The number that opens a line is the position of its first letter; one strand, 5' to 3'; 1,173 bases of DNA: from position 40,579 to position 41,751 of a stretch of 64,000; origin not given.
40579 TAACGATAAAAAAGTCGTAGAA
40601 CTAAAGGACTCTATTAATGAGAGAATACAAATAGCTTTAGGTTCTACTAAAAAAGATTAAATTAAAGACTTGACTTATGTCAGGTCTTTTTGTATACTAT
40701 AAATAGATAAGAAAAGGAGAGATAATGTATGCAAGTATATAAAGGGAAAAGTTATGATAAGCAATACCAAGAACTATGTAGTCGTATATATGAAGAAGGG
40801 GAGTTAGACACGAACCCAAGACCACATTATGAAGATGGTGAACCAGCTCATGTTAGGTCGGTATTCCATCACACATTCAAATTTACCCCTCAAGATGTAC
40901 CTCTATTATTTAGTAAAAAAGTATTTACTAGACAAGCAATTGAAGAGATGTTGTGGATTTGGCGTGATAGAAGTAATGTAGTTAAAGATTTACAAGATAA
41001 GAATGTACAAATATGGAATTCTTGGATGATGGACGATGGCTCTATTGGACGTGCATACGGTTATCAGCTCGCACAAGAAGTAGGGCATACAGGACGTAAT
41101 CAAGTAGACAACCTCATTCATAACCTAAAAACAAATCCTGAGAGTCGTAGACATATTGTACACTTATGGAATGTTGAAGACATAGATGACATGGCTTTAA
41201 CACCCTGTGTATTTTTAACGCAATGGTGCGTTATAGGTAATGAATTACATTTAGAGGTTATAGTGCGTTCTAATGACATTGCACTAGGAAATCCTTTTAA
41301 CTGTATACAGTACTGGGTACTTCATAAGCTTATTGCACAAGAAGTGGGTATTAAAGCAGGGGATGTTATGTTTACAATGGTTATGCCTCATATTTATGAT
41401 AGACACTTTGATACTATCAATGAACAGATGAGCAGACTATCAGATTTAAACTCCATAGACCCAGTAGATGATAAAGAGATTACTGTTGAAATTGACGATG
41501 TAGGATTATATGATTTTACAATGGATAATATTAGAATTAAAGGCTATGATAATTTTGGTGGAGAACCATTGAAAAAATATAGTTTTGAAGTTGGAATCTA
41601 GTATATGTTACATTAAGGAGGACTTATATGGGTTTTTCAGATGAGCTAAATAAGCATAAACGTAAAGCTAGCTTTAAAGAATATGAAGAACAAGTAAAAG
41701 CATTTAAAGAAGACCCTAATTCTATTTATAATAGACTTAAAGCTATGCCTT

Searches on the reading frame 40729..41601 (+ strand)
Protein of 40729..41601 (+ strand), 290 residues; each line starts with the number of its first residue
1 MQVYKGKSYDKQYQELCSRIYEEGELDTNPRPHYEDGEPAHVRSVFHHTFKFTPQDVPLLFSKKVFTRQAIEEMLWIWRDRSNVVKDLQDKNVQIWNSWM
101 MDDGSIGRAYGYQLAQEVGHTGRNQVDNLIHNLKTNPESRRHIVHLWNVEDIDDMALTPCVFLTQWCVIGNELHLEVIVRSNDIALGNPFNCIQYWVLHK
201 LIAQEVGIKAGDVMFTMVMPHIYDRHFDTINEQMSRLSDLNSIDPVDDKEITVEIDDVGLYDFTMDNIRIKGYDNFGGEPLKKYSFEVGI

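Call 3: search_protein_families(library=pfam, proteins=[window:40729-41601:+], max_evalue=0.01)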
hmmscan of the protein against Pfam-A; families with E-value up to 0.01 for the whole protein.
window:40729-41601:+ (290 aa): 1 family
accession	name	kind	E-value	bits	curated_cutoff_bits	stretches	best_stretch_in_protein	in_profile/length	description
PF00303.24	Thymidylat_synt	-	3.2e-73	246.6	24.3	1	11-275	1-256/266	Thymidylate synthase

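Call 4: search_protein_families(library=phrogs, proteins=[window:40729-41601:+], max_evalue=0.001)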
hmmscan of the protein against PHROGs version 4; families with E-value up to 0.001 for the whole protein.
window:40729-41601:+ (290 aa): 4 families
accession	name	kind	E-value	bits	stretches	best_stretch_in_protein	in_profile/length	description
phrog_160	-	DNA, RNA and nucleotide metabolism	2.9e-76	257.5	1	2-275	25-298/335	thymidylate synthase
phrog_5682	-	DNA, RNA and nucleotide metabolism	1.1e-48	166.3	1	70-276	3-200/209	thymidylate synthase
phrog_5131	-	DNA, RNA and nucleotide metabolism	2.3e-21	77.4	1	1-246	1-234/357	thymidylate synthase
phrog_3676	-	DNA, RNA and nucleotide metabolism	1.6e-09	38.5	1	67-234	65-238/351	thymidylate synthase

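Call 6: search_solved_structures(query=window:40729-41601:+, show_alignments=3, max_evalue=0.001)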
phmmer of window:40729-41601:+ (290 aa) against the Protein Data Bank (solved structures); distinct sequences matched with E-value up to 0.001: 125 (the best 60 are shown).
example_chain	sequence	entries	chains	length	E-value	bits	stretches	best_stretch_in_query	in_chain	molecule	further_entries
1b02_A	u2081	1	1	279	5.3e-66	226.2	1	9-275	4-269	PROTEIN (THYMIDYLATE SYNTHASE)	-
1bko_A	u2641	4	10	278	5.7e-66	226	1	9-275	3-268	THYMIDYLATE SYNTHASE A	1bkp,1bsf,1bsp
4h0r_A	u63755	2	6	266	2.9e-42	148.2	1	13-275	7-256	Thymidylate synthase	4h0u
6auj_A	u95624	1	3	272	2.1e-39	138.8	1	41-277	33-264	Thymidylate synthase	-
3ix6_A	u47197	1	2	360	2.2e-39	138.8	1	39-274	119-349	Thymidylate synthase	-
1qqq_A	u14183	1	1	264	3.3e-38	134.9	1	11-278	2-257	THYMIDYLATE SYNTHASE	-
1an5_A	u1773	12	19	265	6.4e-38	133.9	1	11-278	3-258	THYMIDYLATE SYNTHASE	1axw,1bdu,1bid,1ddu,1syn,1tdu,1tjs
1aob_A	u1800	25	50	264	7.2e-38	133.8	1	11-278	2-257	THYMIDYLATE SYNTHASE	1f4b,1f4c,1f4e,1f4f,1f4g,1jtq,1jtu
6cdz_A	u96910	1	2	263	7.3e-38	133.8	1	11-278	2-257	Thymidylate synthase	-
2tsc_A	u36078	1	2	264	8.8e-38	133.5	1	11-278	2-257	THYMIDYLATE SYNTHASE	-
1ev5_A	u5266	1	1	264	1.9e-37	132.4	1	11-278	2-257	THYMIDYLATE SYNTHASE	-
1zpr_A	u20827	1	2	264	1.9e-37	132.4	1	11-278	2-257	THYMIDYLATE SYNTHASE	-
1evf_A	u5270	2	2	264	1.9e-37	132.4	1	11-278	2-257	THYMIDYLATE SYNTHASE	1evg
2ftn_A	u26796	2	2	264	2.6e-37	132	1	11-278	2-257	Thymidylate synthase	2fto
1jg0_A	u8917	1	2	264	2.6e-37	132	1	11-278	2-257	thymidylate synthase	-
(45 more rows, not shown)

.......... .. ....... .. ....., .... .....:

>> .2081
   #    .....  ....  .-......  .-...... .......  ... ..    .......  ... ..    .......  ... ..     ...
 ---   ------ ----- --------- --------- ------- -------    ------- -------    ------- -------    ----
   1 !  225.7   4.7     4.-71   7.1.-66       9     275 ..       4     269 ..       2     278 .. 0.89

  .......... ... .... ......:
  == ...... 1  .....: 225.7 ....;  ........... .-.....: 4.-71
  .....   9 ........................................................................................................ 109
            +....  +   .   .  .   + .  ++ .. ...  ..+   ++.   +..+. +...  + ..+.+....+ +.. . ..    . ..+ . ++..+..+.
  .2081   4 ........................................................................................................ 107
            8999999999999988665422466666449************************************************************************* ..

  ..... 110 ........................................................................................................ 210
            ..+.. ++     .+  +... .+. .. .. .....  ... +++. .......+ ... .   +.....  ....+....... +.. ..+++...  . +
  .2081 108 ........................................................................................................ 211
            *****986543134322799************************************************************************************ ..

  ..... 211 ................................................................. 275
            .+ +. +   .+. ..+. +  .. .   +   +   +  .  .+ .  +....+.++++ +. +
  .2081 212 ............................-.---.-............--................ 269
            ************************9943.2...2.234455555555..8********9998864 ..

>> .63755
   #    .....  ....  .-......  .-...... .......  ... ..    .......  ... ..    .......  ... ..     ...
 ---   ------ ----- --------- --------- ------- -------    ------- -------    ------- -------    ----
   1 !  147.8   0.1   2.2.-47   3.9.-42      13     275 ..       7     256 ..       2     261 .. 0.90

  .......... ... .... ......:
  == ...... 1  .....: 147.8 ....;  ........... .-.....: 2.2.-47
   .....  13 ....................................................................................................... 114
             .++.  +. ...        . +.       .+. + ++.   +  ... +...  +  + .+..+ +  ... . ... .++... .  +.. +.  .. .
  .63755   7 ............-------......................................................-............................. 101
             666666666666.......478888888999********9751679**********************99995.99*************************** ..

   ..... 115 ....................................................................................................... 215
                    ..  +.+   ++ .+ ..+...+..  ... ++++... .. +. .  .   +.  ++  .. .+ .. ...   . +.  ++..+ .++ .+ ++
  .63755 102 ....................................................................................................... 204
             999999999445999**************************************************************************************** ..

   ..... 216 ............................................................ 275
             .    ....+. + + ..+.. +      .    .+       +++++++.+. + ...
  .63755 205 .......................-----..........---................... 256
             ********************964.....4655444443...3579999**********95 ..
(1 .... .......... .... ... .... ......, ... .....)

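Call 8: search_dna_similar(query=window:40729-41601:+, collection=phages, mode=protein, max_rows=60, rows=spread)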
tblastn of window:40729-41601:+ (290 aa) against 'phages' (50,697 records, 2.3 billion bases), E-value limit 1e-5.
Records with a match: 4017; places in all: 4605; records where one place covers at least 80% of the query: 1682.
Best place of each record, by identity: 90-95% 2; <60% 4015.
By first word of the organism name: Escherichia 902; Vibrio 465; Salmonella 443; Klebsiella 382; Bacillus 299; Erwinia 131; Acinetobacter 112; Shigella 110; Aeromonas 100; Microbacterium 97; and 95 more.
By host as written in the record: - 687; Escherichia coli 351; Klebsiella pneumoniae 126; Erwinia amylovora 73; Microbacterium foliorum NRRL B-24224 55; Salmonella enterica subsp. enterica serovar Enteritidis PT1 53; Escherichia coli O157:H7 45; Salmonella enterica 41; and 902 more.
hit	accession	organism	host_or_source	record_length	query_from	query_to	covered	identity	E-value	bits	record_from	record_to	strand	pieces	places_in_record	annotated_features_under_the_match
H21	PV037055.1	Staphylococcus phage S2G3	Staphylococcus capitis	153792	1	290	100%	91.7%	0e+0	561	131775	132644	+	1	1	thymidylate synthase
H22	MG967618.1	Bacillus phage v_B-Bak10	Bacillus anthracis ST-1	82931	9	275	92%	36.4%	4e-52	189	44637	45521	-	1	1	ThyA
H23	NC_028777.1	Bacillus phage Stills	Bacillus megaterium Km Sp-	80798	8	282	95%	33.2%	1e-41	158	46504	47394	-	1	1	thymidylate synthase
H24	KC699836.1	Bacillus phage SIOphi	Bacillus subtilis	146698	10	290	97%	30.5%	1e-28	120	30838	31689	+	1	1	thyA: thymidylate synthase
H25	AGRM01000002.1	Salmonella enterica subsp. houtenae str. ATCC BAA-1581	Homo sapiens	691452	11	278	92%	31.4%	3e-35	140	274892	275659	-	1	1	thymidylate synthase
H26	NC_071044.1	Bacillus phage vB_BanS_Nate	Bacillus anthracis Sterne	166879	13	290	96%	29.4%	3e-30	125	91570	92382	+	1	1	thymidylate synthase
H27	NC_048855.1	Phage NBEco002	-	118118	12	288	96%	29.0%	4e-23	104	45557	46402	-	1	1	thymidylate synthase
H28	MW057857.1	Providencia phage PSTCR5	Providencia stuartii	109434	11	288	96%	28.3%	6e-20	96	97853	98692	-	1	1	thymidylate synthase | hypothetical protein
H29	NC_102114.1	Salmonella phage smaug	Salmonella enterica subsp. enterica ...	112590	11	288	96%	28.0%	2e-23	105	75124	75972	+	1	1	thymidylate synthase | dihydrofolate reductase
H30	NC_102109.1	Salmonella phage phagemcphageface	Salmonella enterica subsp. enterica ...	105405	11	288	96%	28.0%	6e-23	104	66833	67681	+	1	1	thymidylate synthase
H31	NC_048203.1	Escherichia phage vB_Eco_mar003J3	sea water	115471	11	288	96%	27.7%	6e-23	104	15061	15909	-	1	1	thymidylate synthase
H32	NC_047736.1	Bacillus phage B5S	Bacillus cereus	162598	10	263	88%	30.1%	4e-23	104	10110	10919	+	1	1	putative thymidylate synthase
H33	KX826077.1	Salmonella phage UPF_BP2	Salmonella enterica subsp. enterica ...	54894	1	264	91%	28.6%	3e-16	85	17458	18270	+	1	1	putative thymidylate synthase | Cof hydrolase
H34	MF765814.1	Bacillus phage Taffo16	Bacillus thuringiensis subsp. kurstaki ...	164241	10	252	84%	30.4%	4e-21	99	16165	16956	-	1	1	thymidylate synthase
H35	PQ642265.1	Raoultella phage Ra_O-2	Raoultella ornithinolytica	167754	7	251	84%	29.4%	1e-19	94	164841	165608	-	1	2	R1_270: hypothetical protein | R1_271: hypothetical protein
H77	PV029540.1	Escherichia phage PBM-1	Escherichia sp.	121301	56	227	59%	26.5%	6e-7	57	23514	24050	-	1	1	dCMP hydroxymethylase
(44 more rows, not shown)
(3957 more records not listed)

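Call 13: find_homologous_proteins(query=window:40729-41601:+, max_evalue=1e-20)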
Query window:40729-41601:+ (290 aa): 346 proteins with E <= 1e-20 among 786 candidates; the best 120 are listed.
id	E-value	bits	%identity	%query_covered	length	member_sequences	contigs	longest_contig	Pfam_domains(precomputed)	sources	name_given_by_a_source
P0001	5.5e-188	642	99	65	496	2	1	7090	PF00303.25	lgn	-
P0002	8.2e-188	641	93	100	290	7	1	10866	PF00303.25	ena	-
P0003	1.2e-150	519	77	99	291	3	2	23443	PF00303.25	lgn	-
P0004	1.9e-148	512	74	99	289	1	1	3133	PF00303.25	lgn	-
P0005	2.3e-148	511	74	99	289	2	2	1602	PF00303.25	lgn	-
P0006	2.7e-148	511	75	99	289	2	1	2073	PF00303.25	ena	-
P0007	6.1e-148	510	74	99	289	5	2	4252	PF00303.25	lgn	-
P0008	1.9e-147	508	75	100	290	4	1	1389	PF00303.25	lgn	-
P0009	2.2e-147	508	73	99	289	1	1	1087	PF00303.25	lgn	-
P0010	2.3e-147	508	74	99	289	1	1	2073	PF00303.25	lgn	-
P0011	9.8e-143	493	72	100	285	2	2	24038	PF00303.25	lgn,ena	-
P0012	1.6e-141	489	71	100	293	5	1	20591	PF00303.25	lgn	-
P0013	3.1e-141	488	72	100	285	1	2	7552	PF00303.25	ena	-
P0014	3.5e-140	485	77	65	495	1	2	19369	PF00303.25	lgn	-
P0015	2.6e-139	482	69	99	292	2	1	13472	PF00303.25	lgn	-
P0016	1.8e-137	476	69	99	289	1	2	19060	PF00303.25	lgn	-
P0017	4.7e-136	471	70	99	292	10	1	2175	PF00303.25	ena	-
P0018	6.3e-136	471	69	99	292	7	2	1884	PF00303.25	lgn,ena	-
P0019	6.3e-136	471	69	99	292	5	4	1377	PF00303.25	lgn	-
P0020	2.8e-135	468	69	99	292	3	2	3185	PF00303.25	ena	-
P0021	7.1e-135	467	69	99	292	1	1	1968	PF00303.25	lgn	-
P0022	7.7e-134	464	68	99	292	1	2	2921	PF00303.25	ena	-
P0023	1.7e-133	463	67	99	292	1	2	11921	PF00303.25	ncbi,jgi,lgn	-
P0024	1.1e-130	453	70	65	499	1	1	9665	PF00303.25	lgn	-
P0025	1.2e-130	453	66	99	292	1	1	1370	PF00303.25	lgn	-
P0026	2.9e-130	452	67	99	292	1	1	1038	PF00303.25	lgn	-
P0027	7.0e-130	451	67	99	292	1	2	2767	PF00303.25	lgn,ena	-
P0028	1.4e-117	410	61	99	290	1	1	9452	PF00303.25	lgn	-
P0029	2.2e-115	403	60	99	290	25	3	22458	PF00303.25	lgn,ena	-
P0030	1.0e-114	401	59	100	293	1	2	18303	PF00303.25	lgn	-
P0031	3.0e-114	399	58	99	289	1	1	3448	PF00303.25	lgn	-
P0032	1.2e-112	394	59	99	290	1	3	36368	PF00303.25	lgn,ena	-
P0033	5.7e-112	392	58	99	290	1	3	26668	PF00303.25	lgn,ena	-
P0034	2.4e-107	377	55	99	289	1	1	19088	PF00303.25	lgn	-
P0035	2.4e-107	377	55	99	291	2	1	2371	PF00303.25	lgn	-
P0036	8.1e-103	362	54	99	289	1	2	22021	PF00303.25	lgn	-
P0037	3.4e-84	301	51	94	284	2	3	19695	PF00303.25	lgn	-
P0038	6.5e-79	283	48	99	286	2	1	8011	PF00303.25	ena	-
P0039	8.6e-79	283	46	99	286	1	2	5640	PF00303.25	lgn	-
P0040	1.2e-76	276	46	93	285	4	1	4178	PF00303.25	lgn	-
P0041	5.1e-76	274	64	63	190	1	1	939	PF00303.25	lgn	-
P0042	5.1e-74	267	64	63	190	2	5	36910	PF00303.25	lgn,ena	-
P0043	9.8e-74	266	60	63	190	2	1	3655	PF00303.25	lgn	-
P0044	3.5e-73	265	62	63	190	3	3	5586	PF00303.25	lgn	-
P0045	1.2e-66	243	45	94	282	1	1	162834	PF00303.25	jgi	jgi:thymidylate synthase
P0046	4.2e-66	241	41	98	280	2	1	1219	PF00303.25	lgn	-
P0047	6.5e-66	241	43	91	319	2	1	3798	PF00303.25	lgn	-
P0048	1.2e-65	240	43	97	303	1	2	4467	PF00303.25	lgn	-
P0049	6.6e-65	237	44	97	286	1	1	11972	PF00303.25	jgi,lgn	-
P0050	7.1e-65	237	45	94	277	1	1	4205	PF00303.25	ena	-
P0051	8.3e-65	237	46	87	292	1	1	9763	PF00303.25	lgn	-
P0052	1.2e-64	237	43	97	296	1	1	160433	PF00303.25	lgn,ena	-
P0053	1.6e-64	236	44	97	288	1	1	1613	PF00303.25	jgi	jgi:thymidylate synthase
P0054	2.2e-64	236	43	99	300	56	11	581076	PF00303.25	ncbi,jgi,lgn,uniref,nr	ncbi:Thymidylate synthase [Bacillus paralicheniformis]|uniref:Thymidylate synthase n=2 Tax=Bacillace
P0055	6.1e-64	234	43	93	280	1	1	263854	PF00303.25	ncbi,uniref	ncbi:thymidylate synthase [Halobacillus rhizosphaerae]|uniref:thymidylate synthase n=1 Tax=Halobacil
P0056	7.8e-64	234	44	91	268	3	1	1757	PF00303.25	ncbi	ncbi:thymidylate synthase, partial [Bacillus paralicheniformis]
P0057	1.1e-63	233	42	97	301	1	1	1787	PF00303.25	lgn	-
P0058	1.5e-63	233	44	94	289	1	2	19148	PF00303.25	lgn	-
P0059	4.4e-63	231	41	97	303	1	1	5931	PF00303.25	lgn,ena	-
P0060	6.0e-62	228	40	91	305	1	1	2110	PF00303.25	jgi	jgi:thymidylate synthase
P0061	3.1e-61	225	43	91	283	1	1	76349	PF00303.25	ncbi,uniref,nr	ncbi:thymidylate synthase [Bacillaceae bacterium SIJ1]|uniref:thymidylate synthase n=1 Tax=Litoribac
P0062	7.1e-61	224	41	97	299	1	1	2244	PF00303.25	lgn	-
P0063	1.1e-60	224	39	97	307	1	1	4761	PF00303.25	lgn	-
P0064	2.1e-60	223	43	92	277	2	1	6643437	PF00303.25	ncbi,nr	ncbi:thymidylate synthase [Brevibacillus brevis X23]|nr:thymidylate synthase [Brevibacillus brevis X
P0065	2.9e-60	222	42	97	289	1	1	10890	PF00303.25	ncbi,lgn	-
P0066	6.0e-60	221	42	98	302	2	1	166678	PF00303.25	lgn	-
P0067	6.4e-60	221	43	97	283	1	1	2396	PF00303.25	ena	-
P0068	7.0e-60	221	43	98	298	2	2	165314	PF00303.25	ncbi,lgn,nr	ncbi:thymidylate synthase [Lysinibacillus phage LC76P1]|nr:thymidylate synthase [Lysinibacillus phag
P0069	1.4e-59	220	39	97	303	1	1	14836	PF00303.25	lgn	-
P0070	4.0e-58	215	40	91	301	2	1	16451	PF00303.25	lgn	-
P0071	4.2e-58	215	39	91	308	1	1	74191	PF00303.25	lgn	-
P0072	9.1e-58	214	40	97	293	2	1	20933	PF00303.25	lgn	-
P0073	1.7e-57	213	41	92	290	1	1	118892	PF00303.25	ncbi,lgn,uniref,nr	ncbi:thymidylate synthase [Paenibacillus alvei]|uniref:thymidylate synthase n=1 Tax=Paenibacillus al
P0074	3.0e-57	212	48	78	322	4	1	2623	PF00303.25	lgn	-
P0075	1.1e-56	210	38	93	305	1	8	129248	PF00303.25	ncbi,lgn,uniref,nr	ncbi:thymidylate synthase [Bacillus atrophaeus]|uniref:thymidylate synthase n=1 Tax=Bacillus atropha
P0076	1.3e-56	210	45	79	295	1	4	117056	PF00303.25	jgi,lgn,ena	jgi:thymidylate synthase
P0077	1.4e-56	210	37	94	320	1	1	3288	PF00303.25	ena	-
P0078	1.8e-56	210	52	63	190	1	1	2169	PF00303.25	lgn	-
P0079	5.3e-56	208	37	93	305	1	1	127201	PF00303.25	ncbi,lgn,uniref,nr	ncbi:thymidylate synthase [Bacillus inaquosorum]|uniref:thymidylate synthase n=1 Tax=Bacillus inaquo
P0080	1.9e-55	206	37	93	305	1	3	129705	PF00303.25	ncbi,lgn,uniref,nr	ncbi:thymidylate synthase (plasmid) [Bacillus velezensis]|uniref:thymidylate synthase n=1 Tax=Bacill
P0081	2.6e-55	206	37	93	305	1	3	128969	PF00303.25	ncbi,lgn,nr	ncbi:thymidylate synthase [Bacillus subtilis]|nr:thymidylate synthase [Bacillus subtilis] MED3474648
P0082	2.7e-55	206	37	94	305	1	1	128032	PF00303.25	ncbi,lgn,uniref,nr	ncbi:thymidylate synthase [Bacillus atrophaeus]|uniref:thymidylate synthase n=1 Tax=Bacillus atropha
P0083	3.5e-55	205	40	91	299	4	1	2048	PF00303.25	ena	-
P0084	3.0e-54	202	39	97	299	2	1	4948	PF00303.25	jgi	jgi:thymidylate synthase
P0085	1.7e-53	200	38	97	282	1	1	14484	PF00303.25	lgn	-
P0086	3.0e-52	196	39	98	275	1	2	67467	PF00303.25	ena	-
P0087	3.6e-52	196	46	77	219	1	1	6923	PF00303.25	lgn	-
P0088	3.9e-52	195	39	98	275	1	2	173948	PF00303.25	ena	-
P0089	4.7e-52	195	39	98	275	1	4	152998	PF00303.25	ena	-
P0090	4.7e-52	195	38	97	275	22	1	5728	PF00303.25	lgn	-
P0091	8.8e-52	194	49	64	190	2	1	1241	PF00303.25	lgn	-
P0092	2.4e-51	193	38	97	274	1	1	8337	PF00303.25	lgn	-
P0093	3.3e-51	192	40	92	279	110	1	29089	PF00303.25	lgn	-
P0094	3.8e-51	192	38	98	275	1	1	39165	PF00303.25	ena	-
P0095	4.7e-51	192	41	92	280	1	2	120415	PF00303.25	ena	-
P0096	5.5e-51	192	41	92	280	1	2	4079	PF00303.25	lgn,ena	-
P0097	8.3e-51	191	41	92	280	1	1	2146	PF00303.25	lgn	-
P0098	1.1e-50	191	38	98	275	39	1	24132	PF00303.25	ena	-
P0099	1.2e-50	191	41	92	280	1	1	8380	PF00303.25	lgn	-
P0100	1.3e-50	191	40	92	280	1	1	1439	PF00303.25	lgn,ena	-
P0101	1.3e-50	190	38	98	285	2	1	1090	PF00303.25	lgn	-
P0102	1.4e-50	190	41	92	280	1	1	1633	PF00303.25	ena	-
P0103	1.4e-50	190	41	92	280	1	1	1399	PF00303.25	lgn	-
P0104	1.5e-50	190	41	92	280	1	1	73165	PF00303.25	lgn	-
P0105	1.5e-50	190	41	92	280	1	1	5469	PF00303.25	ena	-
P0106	1.6e-50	190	41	92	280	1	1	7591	PF00303.25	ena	-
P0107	1.6e-50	190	41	92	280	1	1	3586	PF00303.25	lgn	-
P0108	1.6e-50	190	41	92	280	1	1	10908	PF00303.25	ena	-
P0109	1.6e-50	190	41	92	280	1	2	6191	PF00303.25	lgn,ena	-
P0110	1.6e-50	190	41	92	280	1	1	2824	PF00303.25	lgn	-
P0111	1.7e-50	190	41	92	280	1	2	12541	PF00303.25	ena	-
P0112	1.8e-50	190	41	92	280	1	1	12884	PF00303.25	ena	-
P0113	1.9e-50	190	41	92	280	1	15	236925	PF00303.25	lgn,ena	-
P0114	2.0e-50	190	41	92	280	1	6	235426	PF00303.25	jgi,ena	jgi:thymidylate synthase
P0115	2.1e-50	190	41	92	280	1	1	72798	PF00303.25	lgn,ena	-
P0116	2.2e-50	190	41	92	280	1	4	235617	PF00303.25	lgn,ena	-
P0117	2.2e-50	190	41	92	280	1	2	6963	PF00303.25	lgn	-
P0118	2.2e-50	190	40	92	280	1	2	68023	PF00303.25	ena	-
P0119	2.3e-50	190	40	92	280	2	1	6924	PF00303.25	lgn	-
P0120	2.3e-50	190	41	92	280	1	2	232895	PF00303.25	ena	-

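Call 23: get_annotated_region(hit=H77, flank=600)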
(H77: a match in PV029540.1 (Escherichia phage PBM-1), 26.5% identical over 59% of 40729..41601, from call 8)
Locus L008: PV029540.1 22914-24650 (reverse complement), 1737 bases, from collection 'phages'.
description: Escherichia phage PBM-1, complete genome.
organism: Escherichia phage PBM-1 (NCBI taxid 3402737)
taxonomy: Viruses; Duplodnaviria; Heunggongvirae; Uroviricota; Caudoviricetes; Straboviridae; Tevenvirinae; Tequatrovirus
host: Escherichia sp.; source: poultry bedding material; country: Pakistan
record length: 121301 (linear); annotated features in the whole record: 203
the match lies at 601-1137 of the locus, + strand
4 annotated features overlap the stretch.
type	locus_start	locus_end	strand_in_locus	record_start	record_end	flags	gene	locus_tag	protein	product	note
CDS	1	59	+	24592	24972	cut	-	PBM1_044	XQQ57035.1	immunity protein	-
CDS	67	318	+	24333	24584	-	-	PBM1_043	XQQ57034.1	immunity protein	-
CDS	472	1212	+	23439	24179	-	-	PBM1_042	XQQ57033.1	dCMP hydroxymethylase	-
CDS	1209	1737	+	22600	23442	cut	-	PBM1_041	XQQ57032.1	glucosyl transferase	-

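Call 24: get_annotated_region(hit=H22, flank=600)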
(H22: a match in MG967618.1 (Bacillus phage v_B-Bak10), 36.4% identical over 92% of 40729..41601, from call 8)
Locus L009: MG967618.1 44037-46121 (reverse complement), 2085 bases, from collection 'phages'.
description: Bacillus phage v_B-Bak10, complete genome.
organism: Bacillus phage v_B-Bak10 (NCBI taxid 2094736)
taxonomy: Viruses; Duplodnaviria; Heunggongvirae; Uroviricota; Caudoviricetes; Sejongvirinae; Basiliskvirus; Basiliskvirus bak10
host: Bacillus anthracis ST-1; source: -; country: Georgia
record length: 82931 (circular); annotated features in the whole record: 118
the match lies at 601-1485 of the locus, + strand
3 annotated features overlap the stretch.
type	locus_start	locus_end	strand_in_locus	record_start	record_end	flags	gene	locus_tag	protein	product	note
CDS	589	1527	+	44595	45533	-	-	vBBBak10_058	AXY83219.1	ThyA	gp64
CDS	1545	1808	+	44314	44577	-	-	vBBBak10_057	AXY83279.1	hypothetical protein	gp63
CDS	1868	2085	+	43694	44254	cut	-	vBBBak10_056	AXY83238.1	dihydrofolate reductase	gp62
